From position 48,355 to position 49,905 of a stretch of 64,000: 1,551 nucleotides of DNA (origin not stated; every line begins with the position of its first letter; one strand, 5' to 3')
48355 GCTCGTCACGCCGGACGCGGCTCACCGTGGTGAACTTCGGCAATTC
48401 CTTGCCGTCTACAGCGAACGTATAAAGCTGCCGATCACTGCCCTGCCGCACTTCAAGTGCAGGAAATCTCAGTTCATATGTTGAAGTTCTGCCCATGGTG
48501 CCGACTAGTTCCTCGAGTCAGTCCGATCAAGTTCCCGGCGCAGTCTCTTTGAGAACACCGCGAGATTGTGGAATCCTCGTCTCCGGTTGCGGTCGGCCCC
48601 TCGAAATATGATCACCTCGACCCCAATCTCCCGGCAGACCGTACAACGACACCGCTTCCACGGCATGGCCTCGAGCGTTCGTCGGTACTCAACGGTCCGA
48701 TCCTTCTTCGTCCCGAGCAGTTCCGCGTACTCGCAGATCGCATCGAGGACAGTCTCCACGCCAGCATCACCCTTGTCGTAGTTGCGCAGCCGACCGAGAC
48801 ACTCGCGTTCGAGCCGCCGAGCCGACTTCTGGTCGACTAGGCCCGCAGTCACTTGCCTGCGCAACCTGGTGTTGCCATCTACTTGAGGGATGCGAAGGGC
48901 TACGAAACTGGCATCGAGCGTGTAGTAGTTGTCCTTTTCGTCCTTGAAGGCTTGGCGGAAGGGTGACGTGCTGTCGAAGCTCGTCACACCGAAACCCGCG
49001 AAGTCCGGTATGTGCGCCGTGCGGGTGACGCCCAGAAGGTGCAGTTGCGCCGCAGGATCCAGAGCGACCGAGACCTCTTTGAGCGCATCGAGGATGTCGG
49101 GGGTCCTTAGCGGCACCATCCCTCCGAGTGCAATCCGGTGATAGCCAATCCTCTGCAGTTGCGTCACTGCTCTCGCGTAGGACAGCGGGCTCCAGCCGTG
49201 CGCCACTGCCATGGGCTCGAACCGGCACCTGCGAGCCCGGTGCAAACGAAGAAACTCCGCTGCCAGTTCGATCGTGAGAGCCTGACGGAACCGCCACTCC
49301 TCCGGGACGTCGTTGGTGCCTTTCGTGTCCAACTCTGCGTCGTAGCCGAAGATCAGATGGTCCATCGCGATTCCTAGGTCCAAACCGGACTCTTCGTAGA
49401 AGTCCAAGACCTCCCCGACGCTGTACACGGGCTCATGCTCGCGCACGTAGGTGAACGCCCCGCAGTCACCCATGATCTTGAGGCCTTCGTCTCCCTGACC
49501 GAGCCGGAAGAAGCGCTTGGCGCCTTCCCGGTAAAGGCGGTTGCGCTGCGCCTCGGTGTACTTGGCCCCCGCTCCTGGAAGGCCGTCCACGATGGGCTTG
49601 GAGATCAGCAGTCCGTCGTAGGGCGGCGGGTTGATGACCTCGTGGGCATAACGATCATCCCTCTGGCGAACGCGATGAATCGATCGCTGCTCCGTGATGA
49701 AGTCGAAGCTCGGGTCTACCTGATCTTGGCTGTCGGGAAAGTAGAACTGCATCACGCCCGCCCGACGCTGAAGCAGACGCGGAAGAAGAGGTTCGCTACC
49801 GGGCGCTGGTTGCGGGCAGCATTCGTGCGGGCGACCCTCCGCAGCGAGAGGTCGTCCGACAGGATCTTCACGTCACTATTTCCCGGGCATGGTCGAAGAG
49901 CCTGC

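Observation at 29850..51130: A ~21 kb lower-GC island encoding a complete Dpd-type 7-deazaguanine DNA modification/restriction system in an actinobacterial housekeeping locus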

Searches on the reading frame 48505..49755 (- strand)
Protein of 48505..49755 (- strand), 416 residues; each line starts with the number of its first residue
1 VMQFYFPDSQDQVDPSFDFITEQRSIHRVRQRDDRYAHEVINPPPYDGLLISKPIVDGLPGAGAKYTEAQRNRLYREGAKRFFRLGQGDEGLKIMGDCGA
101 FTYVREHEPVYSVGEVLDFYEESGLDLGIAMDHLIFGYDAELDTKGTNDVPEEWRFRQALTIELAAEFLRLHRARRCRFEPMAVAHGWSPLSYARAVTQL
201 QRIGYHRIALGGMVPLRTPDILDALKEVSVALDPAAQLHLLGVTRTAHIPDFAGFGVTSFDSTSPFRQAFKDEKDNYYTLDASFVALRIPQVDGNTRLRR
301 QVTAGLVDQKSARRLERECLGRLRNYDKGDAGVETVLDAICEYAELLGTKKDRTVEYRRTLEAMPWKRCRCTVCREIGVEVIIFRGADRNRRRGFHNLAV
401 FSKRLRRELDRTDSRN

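Call 3: search_protein_families(library=ncbifam, proteins=[window:48505-49755:-], max_evalue=0.001)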
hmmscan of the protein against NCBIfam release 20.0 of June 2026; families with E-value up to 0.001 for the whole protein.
window:48505-49755:- (416 aa): 2 families
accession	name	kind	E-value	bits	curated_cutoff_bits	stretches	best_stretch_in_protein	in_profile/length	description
NF041059.1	DpdA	equivalog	1.6e-171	570.6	200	1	2-407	1-405/406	tRNA-guanine transglycosylase DpdA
TIGR00432.2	arcsn_tRNA_tgt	equivalog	2.1e-05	23.1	350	0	94-264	84-247/441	tRNA guanosine(15) transglycosylase TgtA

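Call 4: search_protein_families(library=padloc, proteins=[window:48505-49755:-], max_evalue=0.001)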
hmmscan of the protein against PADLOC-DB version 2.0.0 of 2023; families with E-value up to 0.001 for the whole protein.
window:48505-49755:- (416 aa): 4 families
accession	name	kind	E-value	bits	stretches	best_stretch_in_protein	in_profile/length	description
PDLC02807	DpdA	-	2.2e-174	578.2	1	2-411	1-411/417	DpdA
PDLC02808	DpdA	-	4.8e-91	303.3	1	95-406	1-313/317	DpdA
PDLC02810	DpdA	-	1.5e-72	241.6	1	213-406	1-198/224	DpdA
PDLC02809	DpdA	-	7e-67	223.2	1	2-213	4-208/210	DpdA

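Call 10: find_encoding_contigs(protein=window:48505-49755:-, flank=10000, max_places=6)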
Protein window:48505-49755:- (416 aa): no gene with exactly this product is on record in the collection.

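Call 26: search_solved_structures(query=window:48505-49752:-, show_alignments=1, max_evalue=0.001)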
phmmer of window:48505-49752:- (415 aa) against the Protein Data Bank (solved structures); distinct sequences matched with E-value up to 0.001: 1.
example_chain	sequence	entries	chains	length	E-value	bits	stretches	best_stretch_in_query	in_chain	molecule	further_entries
7ui4_A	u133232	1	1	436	8.2e-127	426.7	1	2-408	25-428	DNA-guanine transglycosylase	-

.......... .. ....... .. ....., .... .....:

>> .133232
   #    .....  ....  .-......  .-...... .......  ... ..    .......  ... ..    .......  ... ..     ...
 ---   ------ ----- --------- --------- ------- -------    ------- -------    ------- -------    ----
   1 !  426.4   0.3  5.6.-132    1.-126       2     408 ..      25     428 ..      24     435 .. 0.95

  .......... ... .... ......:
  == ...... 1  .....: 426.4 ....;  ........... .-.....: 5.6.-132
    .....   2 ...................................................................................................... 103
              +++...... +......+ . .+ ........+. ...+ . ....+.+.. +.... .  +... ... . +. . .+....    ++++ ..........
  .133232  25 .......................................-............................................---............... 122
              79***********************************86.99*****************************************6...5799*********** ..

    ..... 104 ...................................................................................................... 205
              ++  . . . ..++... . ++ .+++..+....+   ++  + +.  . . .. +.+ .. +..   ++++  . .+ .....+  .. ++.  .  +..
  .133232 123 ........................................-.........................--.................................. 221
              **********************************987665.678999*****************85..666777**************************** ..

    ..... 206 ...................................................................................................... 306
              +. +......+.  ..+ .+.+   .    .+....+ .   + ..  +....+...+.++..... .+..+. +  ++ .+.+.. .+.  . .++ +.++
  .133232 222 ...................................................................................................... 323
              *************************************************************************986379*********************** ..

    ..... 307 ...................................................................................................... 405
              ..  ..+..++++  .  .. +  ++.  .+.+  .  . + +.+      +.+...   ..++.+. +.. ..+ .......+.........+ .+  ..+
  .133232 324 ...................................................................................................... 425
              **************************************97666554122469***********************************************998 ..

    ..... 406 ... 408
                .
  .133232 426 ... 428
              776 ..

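Call 27: search_protein_families(library=pfam, proteins=[window:48505-49752:-], max_evalue=0.01)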
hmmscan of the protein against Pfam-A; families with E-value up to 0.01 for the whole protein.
window:48505-49752:- (415 aa): 1 family
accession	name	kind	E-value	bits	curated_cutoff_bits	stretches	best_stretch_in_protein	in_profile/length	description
PF01702.25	TGT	-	0.0014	18.2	26.3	1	183-268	176-262/357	Queuine tRNA-ribosyltransferase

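Call 35: find_homologous_proteins(query=window:48505-49752:-, max_evalue=1e-30)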
Query window:48505-49752:- (415 aa): 5208 proteins with E <= 1e-30 among 8000 candidates; the best 120 are listed.
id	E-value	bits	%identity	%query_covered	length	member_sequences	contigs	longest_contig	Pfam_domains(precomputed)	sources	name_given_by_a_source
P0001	3.3e-269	911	95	100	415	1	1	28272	-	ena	-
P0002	3.0e-268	907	95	100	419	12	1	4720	-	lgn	-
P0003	1.9e-260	882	92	100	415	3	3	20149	-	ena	-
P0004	7.5e-257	870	91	100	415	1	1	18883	-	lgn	-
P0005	2.2e-256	868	91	100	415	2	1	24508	-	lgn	-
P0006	4.5e-252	854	89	100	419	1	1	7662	-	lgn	-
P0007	7.3e-249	844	89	100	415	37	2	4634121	-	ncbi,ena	-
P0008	9.6e-249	843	88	100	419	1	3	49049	-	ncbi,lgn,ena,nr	ncbi:MAG: queuine/other tRNA-ribosyltransferase [Acidimicrobiaceae bacterium]|nr:queuine/other tRNA-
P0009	1.2e-248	843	88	100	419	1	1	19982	-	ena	-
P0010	2.0e-247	839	88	100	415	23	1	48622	-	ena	-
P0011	5.2e-247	837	87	100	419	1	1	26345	-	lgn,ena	-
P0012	7.0e-247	837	87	100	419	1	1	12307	-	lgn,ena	-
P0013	1.7e-246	836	87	100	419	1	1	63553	-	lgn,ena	-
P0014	1.6e-245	833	87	100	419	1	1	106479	-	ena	-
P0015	2.9e-245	832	88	100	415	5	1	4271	-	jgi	-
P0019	2.0e-242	822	87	100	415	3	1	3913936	-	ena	-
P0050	3.2e-201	687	71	98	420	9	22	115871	-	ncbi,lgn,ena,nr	ncbi:MAG TPA: tRNA-guanine transglycosylase DpdA [Microthrixaceae bacterium]|nr:hypothetical protein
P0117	3.6e-172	591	63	98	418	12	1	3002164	PF01702.26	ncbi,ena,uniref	ncbi:tRNA-guanine transglycosylase DpdA [Candidatus Poriferisodalis sp.]|uniref:tRNA-guanine transgl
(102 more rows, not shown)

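Call 36: find_encoding_contigs(protein=P0007, flank=10000, max_places=3)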
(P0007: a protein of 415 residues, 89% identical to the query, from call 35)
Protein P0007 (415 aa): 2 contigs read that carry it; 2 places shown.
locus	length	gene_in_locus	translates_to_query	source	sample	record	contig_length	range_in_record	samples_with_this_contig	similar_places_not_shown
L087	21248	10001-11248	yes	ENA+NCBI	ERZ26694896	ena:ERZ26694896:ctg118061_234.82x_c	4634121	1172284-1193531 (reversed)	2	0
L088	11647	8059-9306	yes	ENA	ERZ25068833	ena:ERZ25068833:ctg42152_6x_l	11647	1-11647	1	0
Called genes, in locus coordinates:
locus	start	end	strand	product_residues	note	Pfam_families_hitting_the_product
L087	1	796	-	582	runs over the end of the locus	PF21948:LplA-B_cat, PF16881:LIAS_N, PF04055:Radical_SAM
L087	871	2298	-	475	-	-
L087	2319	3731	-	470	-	PF07992:Pyr_redox_2, PF12831:FAD_oxidored (weak), PF13738:Pyr_redox_3 (faint), PF00070:Pyr_redox, PF02852:Pyr_redox_dim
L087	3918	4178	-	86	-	PF06305:LapA_dom (weak)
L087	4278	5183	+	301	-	PF01370:Epimerase, PF16363:GDP_Man_Dehyd (faint), PF08338:DUF1731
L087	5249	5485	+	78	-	-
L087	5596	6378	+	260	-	PF01844:HNH, PF14279:HNH_5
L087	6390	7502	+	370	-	PF14072:DndB (weak)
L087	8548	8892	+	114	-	-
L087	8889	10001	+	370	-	PF14072:DndB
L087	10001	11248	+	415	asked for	-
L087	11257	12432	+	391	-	PF14072:DndB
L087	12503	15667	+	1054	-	PF00176:SNF2-rel_dom (weak), PF04851:ResIII (faint), PF00271:Helicase_C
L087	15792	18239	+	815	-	PF00270:DEAD, PF04851:ResIII (weak), PF00271:Helicase_C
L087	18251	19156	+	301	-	PF28110:DpdG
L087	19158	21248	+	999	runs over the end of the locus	-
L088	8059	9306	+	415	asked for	-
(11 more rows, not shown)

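Call 37: find_encoding_contigs(protein=P0019, flank=10000, max_places=2)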
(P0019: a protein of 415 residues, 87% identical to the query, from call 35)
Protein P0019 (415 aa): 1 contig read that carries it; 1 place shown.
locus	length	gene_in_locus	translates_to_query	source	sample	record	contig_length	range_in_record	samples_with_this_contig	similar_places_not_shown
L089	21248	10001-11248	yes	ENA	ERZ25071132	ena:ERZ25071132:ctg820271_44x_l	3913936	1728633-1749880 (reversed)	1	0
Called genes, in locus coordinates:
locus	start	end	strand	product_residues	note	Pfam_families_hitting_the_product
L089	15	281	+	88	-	-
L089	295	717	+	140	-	-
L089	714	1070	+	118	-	PF18478:PIN_10 (faint), PF18480:DUF5615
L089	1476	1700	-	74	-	-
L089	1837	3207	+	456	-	PF13701:DDE_Tnp_1_4, PF01609:DDE_Tnp_1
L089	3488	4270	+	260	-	PF01844:HNH (weak), PF14279:HNH_5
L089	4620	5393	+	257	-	-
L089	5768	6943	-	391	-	PF13701:DDE_Tnp_1_4, PF01609:DDE_Tnp_1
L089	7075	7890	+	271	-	-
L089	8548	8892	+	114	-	-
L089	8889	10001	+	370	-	PF14072:DndB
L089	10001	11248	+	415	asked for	-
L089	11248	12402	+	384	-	PF14072:DndB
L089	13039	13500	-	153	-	-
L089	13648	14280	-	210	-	-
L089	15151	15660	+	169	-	-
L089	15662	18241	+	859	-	PF00270:DEAD, PF00271:Helicase_C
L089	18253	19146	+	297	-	PF28110:DpdG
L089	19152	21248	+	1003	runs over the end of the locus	-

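Call 46: find_encoding_contigs(protein=P0117, flank=10000, max_places=1)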
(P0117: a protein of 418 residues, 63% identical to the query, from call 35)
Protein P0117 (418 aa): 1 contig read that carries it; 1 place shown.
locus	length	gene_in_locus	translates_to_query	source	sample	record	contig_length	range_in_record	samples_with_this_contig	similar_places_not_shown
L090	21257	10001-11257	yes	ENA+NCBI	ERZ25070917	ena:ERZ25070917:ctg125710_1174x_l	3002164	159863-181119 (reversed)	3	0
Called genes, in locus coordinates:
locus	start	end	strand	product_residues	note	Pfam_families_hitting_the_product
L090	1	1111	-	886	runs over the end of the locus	PF01266:DAO, PF16350:FAO_M, PF01571:GCV_T, PF08669:GCV_T_C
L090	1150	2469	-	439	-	PF00355:Rieske, PF00848:Ring_hydroxyl_A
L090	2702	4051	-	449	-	PF13701:DDE_Tnp_1_4, PF01609:DDE_Tnp_1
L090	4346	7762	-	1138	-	PF00289:Biotin_carb_N, PF02786:CPSase_L_D2, PF07478:Dala_Dala_lig_C, PF02785:Biotin_carb_C, PF00682:HMGL-like, PF02436:PYC_OADA, PF00364:Biotin_lipoyl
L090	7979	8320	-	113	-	PF13744:HTH_37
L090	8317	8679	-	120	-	PF05973:Gp49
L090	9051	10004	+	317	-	PF21818:DUF6884 (faint)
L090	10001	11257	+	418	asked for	PF01702:TGT (weak)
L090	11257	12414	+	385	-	PF14072:DndB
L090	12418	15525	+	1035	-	PF00270:DEAD (faint), PF04851:ResIII (faint), PF00176:SNF2-rel_dom, PF00271:Helicase_C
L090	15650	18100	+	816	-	PF00270:DEAD, PF04851:ResIII (weak), PF00271:Helicase_C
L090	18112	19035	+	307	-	PF28110:DpdG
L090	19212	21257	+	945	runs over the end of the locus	-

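Call 47: find_encoding_contigs(protein=P0050, flank=10000, max_places=2)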
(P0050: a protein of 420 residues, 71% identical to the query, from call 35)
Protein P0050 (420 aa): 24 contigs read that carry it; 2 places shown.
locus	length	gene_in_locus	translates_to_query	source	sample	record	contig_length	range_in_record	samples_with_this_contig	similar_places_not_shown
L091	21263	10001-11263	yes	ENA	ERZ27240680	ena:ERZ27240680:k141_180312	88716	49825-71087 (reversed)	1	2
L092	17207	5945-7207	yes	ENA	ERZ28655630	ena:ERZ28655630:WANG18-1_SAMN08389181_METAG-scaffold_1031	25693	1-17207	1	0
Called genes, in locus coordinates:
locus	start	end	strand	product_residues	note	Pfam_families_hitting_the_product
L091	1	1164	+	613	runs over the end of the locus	PF02534:T4SS-DNA_transf, PF10412:TrwB_AAD_bind (faint), PF12696:TraG-D_C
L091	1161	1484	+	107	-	-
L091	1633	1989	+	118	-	-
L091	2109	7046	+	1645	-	PF08241:Methyltransf_11 (faint), PF13649:Methyltransf_25 (weak), PF28553:WH_1, PF28554:DUF8437, PF00176:SNF2-rel_dom (faint), PF04851:ResIII (weak), PF28555:Helicase_dom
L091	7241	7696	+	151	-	-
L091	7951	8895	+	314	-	PF21818:DUF6884 (faint)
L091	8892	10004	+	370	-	PF14072:DndB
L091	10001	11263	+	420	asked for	-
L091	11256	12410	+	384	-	PF14072:DndB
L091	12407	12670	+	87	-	-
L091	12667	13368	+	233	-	PF00733:Asn_synthase, PF06508:QueC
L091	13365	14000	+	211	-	-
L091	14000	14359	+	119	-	PF01242:PTPS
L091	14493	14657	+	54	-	PF02649:GCHY-1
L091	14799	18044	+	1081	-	PF00176:SNF2-rel_dom (faint), PF00270:DEAD (faint), PF04851:ResIII (weak), PF00271:Helicase_C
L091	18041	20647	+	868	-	PF00270:DEAD, PF04851:ResIII, PF00271:Helicase_C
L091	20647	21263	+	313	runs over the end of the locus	PF28110:DpdG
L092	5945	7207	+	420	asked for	-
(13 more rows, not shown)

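Call 56: find_encoding_contigs(protein=P0001, flank=10000, max_places=2)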
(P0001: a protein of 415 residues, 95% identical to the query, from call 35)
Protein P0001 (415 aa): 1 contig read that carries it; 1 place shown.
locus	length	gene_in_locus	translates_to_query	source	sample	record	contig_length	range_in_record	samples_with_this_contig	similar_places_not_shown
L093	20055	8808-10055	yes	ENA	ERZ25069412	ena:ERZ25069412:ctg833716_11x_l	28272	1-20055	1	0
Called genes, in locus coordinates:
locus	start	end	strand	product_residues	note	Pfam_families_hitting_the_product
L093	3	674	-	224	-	?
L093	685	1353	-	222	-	PF02224:Cytidylate_kin, PF13189:Cytidylate_kin2 (weak), PF13238:AAA_18 (faint)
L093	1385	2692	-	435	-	PF00275:EPSP_synthase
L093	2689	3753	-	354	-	PF02153:PDH_N, PF20463:PDH_C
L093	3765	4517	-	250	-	PF01479:S4, PF00849:PseudoU_synth_2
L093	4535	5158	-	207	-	PF04079:SMC_ScpB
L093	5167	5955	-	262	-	PF02616:SMC_ScpA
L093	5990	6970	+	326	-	PF00579:tRNA-synt_1b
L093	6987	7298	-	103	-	-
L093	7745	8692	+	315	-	-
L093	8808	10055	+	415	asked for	-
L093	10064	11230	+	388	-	PF14072:DndB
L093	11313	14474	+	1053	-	PF00176:SNF2-rel_dom (weak), PF04851:ResIII (faint), PF00271:Helicase_C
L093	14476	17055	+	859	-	PF00270:DEAD, PF04851:ResIII, PF00271:Helicase_C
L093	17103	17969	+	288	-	PF28110:DpdG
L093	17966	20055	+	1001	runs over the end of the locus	-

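Call 57: find_encoding_contigs(protein=P0008, flank=10000, max_places=2)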
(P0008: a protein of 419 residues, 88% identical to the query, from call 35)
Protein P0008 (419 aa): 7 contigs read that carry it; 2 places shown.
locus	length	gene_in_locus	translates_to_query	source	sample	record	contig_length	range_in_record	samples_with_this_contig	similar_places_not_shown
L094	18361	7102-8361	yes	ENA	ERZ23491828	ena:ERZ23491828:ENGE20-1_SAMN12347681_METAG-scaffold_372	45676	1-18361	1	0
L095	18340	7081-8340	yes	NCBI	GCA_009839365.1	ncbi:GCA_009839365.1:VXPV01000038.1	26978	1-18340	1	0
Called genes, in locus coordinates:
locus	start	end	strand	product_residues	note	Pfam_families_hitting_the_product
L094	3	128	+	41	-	?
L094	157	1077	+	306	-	PF03747:ADP_ribosyl_GH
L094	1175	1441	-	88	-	-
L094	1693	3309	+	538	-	-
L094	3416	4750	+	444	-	PF09509:Hypoth_Ymh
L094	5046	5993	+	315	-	-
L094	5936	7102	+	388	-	PF14072:DndB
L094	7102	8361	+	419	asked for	-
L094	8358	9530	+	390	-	PF14072:DndB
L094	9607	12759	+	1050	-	PF00176:SNF2-rel_dom (weak), PF04851:ResIII (faint), PF00271:Helicase_C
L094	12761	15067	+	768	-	PF00270:DEAD, PF00271:Helicase_C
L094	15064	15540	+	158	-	PF28110:DpdG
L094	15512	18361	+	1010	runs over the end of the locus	-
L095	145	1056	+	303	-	PF03747:ADP_ribosyl_GH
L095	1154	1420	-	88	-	-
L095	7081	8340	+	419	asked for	-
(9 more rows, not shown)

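Call 59: find_homologous_proteins(query=L091:12667-13368:+, max_evalue=1e-20)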
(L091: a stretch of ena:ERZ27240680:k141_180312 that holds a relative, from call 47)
Query L091:12667-13368:+ (233 aa): 8000 proteins with E <= 1e-20 among 8000 candidates; the best 120 are listed.
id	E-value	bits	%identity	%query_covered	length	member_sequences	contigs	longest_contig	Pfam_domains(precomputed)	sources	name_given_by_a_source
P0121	1.2e-149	514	100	100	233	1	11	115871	PF00733.28,PF06508.20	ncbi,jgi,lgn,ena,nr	ncbi:MAG TPA: 7-cyano-7-deazaguanine synthase QueC [Microthrixaceae bacterium]|jgi:7-cyano-7-deazagu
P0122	7.3e-149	511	100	100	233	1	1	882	PF00733.28,PF06508.20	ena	-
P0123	1.1e-148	511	100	100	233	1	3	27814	PF00733.28,PF06508.20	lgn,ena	-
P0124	1.6e-148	510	100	100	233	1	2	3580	PF00733.28,PF06508.20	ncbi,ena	-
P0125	2.3e-148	510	99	100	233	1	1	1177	PF00733.28,PF06508.20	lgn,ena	-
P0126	3.2e-148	509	99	100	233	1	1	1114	PF00733.28,PF06508.20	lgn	-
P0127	1.0e-147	508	99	100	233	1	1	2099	PF00733.28,PF06508.20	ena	-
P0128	2.1e-147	507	99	100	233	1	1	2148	PF00733.28,PF06508.20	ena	-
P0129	6.5e-147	505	98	100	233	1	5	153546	PF00733.28,PF06508.20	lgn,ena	-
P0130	1.4e-140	484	95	100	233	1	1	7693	PF00733.28,PF06508.20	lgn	-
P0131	3.9e-135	467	91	100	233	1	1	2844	PF00733.28,PF06508.20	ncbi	-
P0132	1.2e-134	465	93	97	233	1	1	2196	PF00733.28,PF06508.20,PF02568.21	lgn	-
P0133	1.2e-134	465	91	99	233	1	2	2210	PF00733.28,PF06508.20,PF02568.21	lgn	-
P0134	1.3e-133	462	91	100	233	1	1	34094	PF00733.28,PF06508.20,PF02568.21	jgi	jgi:7-cyano-7-deazaguanine synthase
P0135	4.6e-133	460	89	99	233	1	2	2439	PF00733.28,PF06508.20,PF02568.21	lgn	-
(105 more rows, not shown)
